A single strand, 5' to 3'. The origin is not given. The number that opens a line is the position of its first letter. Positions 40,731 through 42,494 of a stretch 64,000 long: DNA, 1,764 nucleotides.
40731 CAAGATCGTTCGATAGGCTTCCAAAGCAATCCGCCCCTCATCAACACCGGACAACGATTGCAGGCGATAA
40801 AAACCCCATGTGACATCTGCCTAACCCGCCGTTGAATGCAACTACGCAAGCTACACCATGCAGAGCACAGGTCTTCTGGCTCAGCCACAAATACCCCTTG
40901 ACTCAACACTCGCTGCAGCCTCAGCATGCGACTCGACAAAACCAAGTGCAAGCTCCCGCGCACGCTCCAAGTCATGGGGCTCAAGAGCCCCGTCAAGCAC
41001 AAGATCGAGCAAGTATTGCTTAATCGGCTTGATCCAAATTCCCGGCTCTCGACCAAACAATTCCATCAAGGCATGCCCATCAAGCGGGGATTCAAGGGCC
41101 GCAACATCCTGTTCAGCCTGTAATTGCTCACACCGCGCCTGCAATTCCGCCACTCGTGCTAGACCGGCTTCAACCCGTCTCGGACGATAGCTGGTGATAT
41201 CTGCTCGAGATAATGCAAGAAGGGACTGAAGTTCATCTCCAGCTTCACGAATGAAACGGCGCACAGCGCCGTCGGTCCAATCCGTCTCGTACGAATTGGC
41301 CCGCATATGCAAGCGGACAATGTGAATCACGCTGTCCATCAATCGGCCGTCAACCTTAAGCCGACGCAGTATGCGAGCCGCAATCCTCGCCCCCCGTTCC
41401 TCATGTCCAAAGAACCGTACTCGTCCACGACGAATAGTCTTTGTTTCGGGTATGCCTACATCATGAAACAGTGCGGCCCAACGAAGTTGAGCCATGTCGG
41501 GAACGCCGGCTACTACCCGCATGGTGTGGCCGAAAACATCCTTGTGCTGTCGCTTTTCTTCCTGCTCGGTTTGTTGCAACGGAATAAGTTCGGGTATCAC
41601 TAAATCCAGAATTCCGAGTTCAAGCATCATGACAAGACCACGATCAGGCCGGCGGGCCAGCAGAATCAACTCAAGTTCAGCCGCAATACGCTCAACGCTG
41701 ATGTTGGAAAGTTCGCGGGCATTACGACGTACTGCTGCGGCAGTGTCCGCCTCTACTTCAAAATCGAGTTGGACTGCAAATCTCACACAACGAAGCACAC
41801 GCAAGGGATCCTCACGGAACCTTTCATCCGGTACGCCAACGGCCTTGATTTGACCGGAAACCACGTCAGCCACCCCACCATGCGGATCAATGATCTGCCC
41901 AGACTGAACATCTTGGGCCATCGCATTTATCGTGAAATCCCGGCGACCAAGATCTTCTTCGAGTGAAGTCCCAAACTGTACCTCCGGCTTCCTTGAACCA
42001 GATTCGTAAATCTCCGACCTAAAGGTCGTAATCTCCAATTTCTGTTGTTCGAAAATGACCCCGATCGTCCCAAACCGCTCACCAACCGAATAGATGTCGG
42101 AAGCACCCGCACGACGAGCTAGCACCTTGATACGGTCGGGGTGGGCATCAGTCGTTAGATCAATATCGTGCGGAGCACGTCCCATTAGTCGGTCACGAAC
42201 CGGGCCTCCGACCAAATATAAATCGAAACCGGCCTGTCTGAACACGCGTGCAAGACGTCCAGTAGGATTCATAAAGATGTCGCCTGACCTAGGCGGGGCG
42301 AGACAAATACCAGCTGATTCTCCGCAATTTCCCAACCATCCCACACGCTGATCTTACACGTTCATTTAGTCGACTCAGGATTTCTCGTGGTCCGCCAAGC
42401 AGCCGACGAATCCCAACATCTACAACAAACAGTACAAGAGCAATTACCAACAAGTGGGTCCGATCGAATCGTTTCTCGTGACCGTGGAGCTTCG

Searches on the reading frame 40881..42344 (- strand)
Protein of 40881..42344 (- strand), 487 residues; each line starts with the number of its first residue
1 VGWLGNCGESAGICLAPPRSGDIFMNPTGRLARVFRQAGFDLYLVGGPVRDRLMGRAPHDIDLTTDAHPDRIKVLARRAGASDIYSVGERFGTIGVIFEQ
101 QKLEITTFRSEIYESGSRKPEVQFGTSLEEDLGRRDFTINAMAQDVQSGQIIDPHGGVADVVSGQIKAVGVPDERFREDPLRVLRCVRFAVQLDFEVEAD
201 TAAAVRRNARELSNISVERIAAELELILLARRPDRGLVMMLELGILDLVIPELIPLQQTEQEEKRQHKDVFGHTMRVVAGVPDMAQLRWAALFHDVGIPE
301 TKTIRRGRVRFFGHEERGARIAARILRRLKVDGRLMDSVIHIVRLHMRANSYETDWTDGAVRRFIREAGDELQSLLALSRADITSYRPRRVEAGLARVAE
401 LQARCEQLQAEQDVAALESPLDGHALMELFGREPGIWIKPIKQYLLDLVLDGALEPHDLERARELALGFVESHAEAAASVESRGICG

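Call 64: search_protein_families(library=pfam, proteins=[window:40881-42344:-], max_evalue=0.00001)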
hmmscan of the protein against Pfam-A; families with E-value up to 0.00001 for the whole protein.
window:40881-42344:- (487 aa): 3 families
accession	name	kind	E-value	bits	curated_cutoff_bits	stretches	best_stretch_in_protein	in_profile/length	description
PF01743.26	PolyA_pol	-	3.3e-37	128.1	23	1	42-166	1-125/126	Poly A polymerase head domain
PF12627.12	PolyA_pol_RNAbd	-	1.1e-15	57.6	22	1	194-253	1-60/64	Probable RNA and SrmB- binding site of polymerase A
PF01966.28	HD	-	3e-08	34.4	22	1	282-362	13-93/116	HD domain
